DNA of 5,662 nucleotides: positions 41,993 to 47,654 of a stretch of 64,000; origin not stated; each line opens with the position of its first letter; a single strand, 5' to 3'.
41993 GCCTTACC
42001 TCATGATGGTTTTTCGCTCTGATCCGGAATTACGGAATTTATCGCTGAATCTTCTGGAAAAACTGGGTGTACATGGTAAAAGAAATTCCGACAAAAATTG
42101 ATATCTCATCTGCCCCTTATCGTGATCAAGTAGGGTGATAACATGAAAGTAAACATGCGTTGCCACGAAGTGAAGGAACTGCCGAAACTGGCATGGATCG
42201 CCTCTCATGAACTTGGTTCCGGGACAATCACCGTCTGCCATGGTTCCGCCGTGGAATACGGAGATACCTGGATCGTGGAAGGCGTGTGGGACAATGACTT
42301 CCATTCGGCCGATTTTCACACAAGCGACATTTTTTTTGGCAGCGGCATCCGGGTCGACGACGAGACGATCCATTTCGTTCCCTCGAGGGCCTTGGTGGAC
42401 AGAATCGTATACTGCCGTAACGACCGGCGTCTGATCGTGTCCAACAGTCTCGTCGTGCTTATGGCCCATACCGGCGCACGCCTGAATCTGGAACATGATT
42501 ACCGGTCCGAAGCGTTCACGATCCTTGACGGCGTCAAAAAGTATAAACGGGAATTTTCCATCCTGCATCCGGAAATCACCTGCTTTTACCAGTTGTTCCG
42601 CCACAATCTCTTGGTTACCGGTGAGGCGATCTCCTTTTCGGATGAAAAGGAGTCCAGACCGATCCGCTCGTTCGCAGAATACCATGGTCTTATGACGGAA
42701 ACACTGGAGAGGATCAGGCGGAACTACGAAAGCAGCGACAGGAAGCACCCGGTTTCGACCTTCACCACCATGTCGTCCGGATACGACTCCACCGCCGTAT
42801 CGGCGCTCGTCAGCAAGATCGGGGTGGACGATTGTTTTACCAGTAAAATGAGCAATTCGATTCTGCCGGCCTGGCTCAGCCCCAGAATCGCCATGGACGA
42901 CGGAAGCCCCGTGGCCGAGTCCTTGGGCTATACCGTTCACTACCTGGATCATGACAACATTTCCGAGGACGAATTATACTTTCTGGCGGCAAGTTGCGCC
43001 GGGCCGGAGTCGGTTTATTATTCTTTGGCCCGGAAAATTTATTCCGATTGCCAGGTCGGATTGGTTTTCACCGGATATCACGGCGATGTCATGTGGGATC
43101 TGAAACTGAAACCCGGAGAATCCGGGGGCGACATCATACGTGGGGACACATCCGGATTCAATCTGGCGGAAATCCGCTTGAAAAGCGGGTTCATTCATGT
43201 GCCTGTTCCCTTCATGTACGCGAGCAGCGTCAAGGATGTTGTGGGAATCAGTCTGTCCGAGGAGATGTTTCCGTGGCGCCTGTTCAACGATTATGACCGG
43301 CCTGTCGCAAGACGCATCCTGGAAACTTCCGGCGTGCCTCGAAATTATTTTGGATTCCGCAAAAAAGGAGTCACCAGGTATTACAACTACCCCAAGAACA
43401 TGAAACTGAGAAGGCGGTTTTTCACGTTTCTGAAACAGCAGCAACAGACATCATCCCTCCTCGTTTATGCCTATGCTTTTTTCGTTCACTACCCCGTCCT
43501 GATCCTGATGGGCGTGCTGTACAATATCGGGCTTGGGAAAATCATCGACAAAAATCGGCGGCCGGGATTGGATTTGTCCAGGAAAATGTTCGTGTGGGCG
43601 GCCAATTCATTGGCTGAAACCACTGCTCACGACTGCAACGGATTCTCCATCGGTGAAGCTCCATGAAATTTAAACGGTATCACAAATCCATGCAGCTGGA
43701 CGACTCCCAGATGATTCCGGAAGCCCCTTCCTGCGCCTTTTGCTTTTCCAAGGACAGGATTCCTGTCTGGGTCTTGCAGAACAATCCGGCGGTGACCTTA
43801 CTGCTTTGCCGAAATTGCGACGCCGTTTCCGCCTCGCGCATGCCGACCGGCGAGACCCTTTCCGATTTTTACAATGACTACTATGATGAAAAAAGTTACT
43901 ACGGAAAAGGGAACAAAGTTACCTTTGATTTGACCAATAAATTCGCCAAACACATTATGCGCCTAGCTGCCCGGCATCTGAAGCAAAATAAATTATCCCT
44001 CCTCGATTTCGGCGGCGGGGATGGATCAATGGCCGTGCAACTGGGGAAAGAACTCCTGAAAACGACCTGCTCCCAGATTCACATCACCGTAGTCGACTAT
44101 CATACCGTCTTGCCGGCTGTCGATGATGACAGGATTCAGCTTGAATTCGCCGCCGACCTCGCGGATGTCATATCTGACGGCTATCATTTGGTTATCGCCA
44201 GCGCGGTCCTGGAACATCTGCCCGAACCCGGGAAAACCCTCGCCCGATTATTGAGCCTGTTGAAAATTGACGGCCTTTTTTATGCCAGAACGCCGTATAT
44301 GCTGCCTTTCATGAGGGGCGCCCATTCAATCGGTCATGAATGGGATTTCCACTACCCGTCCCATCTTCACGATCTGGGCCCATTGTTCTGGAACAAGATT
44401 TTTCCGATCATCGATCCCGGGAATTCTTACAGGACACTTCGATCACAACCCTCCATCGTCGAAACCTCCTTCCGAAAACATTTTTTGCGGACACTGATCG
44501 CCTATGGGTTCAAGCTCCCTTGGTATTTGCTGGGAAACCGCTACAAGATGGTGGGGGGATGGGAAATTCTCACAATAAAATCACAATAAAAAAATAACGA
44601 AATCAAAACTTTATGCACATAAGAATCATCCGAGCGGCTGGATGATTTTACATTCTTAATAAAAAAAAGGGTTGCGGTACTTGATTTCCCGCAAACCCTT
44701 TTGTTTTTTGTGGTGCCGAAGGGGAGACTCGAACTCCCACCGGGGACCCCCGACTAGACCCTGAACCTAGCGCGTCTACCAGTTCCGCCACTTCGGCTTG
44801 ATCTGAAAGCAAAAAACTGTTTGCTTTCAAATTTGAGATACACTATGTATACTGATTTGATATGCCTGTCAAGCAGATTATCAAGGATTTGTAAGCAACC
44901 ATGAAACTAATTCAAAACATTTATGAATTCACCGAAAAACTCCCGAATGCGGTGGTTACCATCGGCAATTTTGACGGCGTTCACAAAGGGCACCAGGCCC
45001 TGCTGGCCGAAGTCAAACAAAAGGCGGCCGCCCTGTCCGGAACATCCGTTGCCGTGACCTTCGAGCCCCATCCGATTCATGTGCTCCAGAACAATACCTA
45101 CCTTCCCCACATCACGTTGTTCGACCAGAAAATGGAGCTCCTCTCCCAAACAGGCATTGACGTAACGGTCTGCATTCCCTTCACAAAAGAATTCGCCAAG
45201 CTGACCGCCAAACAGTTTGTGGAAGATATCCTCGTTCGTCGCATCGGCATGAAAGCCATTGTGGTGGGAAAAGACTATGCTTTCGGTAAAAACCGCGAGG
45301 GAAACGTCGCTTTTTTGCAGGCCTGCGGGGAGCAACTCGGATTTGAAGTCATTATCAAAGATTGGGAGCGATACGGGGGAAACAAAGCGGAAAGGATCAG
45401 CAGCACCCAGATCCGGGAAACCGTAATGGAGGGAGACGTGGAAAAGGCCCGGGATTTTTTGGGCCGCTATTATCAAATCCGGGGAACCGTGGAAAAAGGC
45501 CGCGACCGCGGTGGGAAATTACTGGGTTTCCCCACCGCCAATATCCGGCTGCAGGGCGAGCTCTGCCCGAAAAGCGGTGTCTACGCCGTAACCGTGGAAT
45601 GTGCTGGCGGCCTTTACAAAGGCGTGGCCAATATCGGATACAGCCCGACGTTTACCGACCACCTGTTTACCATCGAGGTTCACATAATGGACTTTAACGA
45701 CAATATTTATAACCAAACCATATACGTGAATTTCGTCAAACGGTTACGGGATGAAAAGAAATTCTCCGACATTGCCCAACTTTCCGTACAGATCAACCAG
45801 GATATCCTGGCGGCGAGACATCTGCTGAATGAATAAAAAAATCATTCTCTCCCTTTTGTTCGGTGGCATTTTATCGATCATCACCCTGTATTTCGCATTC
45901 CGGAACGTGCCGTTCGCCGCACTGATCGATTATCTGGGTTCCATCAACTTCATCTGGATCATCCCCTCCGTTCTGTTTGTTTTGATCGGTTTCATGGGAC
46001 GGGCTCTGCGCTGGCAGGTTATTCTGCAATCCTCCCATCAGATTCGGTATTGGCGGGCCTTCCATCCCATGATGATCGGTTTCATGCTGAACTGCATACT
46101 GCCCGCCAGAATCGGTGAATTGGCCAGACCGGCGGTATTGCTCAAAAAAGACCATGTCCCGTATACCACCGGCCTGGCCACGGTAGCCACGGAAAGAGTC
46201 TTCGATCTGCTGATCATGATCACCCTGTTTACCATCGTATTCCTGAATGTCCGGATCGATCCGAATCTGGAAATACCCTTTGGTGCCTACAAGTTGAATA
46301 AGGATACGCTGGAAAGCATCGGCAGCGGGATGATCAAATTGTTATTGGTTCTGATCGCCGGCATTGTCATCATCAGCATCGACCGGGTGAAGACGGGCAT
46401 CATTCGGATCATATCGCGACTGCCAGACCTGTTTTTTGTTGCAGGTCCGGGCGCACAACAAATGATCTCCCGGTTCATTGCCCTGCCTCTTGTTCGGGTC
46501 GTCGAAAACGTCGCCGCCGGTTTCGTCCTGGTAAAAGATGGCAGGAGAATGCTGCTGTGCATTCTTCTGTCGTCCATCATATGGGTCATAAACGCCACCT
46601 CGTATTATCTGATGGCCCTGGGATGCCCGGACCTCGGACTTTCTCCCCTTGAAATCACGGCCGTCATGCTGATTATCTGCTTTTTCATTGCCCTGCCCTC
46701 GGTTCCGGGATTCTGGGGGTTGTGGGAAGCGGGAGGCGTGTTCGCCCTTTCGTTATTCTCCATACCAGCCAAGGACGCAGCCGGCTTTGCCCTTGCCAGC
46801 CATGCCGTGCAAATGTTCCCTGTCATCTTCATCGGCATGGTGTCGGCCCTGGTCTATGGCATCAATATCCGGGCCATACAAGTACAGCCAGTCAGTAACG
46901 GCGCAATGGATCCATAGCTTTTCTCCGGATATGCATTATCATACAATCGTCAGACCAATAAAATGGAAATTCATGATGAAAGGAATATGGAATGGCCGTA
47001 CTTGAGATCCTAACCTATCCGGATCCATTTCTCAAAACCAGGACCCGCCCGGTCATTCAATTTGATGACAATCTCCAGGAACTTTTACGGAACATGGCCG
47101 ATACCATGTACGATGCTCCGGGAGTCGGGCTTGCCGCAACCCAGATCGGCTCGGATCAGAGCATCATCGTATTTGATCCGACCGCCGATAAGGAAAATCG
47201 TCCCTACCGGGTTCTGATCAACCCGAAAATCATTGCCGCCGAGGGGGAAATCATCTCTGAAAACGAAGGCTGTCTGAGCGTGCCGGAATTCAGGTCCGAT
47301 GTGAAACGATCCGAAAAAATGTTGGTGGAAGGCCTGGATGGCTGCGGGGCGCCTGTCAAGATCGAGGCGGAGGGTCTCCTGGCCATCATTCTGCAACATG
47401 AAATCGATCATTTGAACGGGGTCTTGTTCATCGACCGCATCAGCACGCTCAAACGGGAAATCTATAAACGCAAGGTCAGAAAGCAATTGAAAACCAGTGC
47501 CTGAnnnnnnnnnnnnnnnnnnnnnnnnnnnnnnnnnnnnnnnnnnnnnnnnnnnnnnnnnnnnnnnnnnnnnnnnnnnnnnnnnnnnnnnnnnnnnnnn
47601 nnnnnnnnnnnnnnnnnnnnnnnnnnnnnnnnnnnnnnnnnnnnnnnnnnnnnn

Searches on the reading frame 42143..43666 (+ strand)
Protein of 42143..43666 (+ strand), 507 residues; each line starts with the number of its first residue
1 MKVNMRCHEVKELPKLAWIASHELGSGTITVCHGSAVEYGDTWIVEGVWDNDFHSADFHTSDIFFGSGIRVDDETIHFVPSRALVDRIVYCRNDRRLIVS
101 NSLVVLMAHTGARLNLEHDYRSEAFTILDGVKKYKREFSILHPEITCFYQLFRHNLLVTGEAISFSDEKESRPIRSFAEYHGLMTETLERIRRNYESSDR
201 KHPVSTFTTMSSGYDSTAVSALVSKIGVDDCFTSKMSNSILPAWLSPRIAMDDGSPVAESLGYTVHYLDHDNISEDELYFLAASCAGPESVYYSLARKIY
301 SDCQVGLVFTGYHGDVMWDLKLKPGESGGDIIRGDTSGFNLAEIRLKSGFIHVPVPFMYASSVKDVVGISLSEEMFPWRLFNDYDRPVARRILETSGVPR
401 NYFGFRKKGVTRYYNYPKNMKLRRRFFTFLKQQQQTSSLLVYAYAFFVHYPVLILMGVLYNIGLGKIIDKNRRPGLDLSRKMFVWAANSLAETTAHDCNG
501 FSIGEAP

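Call 14: search_protein_families(library=pfam, proteins=[window:42143-43666:+], max_evalue=0.00001)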
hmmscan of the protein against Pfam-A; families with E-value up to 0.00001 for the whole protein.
window:42143-43666:+ (507 aa): 0 families

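Call 52: search_protein_families(library=ncbifam, proteins=[window:42143-43666:+], max_evalue=0.0001)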
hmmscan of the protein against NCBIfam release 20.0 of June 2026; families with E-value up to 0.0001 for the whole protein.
window:42143-43666:+ (507 aa): 0 families

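Call 68: search_protein_families(library=pfam, proteins=[window:42143-43666:+], max_evalue=1)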
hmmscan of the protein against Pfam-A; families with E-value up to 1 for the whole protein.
window:42143-43666:+ (507 aa): 2 families
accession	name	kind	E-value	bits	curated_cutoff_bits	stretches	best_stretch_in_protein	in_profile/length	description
PF20679.3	Hanta_Gn-B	-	0.061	14.1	28.2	1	70-105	36-71/102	Hantavirus glycoprotein Gn, base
PF03740.19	PdxJ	-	0.34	10.4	24.5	1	88-132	39-83/234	Pyridoxal phosphate biosynthesis protein PdxJ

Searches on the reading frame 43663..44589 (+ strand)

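Call 14: search_protein_families(library=pfam, proteins=[window:43663-44589:+], max_evalue=0.00001)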
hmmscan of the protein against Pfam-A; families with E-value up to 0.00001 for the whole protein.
window:43663-44589:+ (308 aa): 2 families
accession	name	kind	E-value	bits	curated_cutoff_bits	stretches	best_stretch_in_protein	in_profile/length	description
PF13489.12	Methyltransf_23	-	2.6e-11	44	27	1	93-211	8-119/164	Methyltransferase domain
PF08242.18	Methyltransf_12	-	2.3e-07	31.9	30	1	114-206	1-98/98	Methyltransferase domain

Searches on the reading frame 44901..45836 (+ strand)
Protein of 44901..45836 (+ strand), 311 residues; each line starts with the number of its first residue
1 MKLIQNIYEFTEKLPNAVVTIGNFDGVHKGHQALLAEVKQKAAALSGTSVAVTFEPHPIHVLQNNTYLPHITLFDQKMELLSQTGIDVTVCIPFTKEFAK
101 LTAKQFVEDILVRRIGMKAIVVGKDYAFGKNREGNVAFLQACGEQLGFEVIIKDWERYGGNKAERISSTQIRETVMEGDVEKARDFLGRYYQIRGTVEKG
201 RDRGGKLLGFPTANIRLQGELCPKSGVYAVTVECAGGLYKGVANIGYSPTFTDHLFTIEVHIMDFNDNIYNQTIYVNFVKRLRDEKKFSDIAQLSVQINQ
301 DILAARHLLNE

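Call 14: search_protein_families(library=pfam, proteins=[window:44901-45836:+], max_evalue=0.00001)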
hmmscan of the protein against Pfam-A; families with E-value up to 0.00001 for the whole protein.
window:44901-45836:+ (311 aa): 2 families
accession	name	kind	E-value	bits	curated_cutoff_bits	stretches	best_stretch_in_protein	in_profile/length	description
PF06574.18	FAD_syn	-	2.9e-50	170.6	27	1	13-169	4-157/158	FAD synthetase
PF01687.23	Flavokinase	-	4.5e-42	143.6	19.6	1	187-309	1-124/124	Riboflavin kinase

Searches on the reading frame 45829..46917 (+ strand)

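Call 14: search_protein_families(library=pfam, proteins=[window:45829-46917:+], max_evalue=0.00001)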
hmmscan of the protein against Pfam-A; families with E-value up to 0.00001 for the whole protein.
window:45829-46917:+ (362 aa): 1 family
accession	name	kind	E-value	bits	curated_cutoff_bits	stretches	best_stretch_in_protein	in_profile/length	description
PF03706.18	LPG_synthase_TM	-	2.4e-43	149.2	33.4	1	10-336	2-302/302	Lysylphosphatidylglycerol synthase TM region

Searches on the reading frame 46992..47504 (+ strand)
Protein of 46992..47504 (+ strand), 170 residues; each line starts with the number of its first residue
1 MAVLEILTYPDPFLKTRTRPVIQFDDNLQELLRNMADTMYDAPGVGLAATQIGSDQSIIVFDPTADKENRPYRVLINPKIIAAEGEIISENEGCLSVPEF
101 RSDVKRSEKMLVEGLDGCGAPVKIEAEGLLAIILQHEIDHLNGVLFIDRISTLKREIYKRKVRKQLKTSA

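Call 58: search_protein_families(library=ncbifam, proteins=[window:46992-47504:+], max_evalue=0.00001)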
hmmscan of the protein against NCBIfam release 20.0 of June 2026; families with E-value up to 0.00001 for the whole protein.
window:46992-47504:+ (170 aa): 6 families
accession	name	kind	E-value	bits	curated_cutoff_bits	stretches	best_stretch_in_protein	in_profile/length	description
NF001159.1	PRK00150.1-3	subfamily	1.8e-51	174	125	1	3-164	2-164/167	peptide deformylase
TIGR00079.1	pept_deformyl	equivalog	1.2e-49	168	103.95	1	4-162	2-159/161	peptide deformylase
NF009484.0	PRK12846.1-5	equivalog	1.9e-37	128.5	190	1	1-163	1-160/165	peptide deformylase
NF009483.0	PRK12846.1-4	equivalog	1.1e-33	116.5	267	1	1-168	1-170/193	peptide deformylase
NF011189.0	PRK14595.1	equivalog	1.9e-27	96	232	1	1-153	1-149/162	peptide deformylase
NF006670.0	PRK09218.1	equivalog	6.5e-17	61.8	162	1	13-145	11-135/136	peptide deformylase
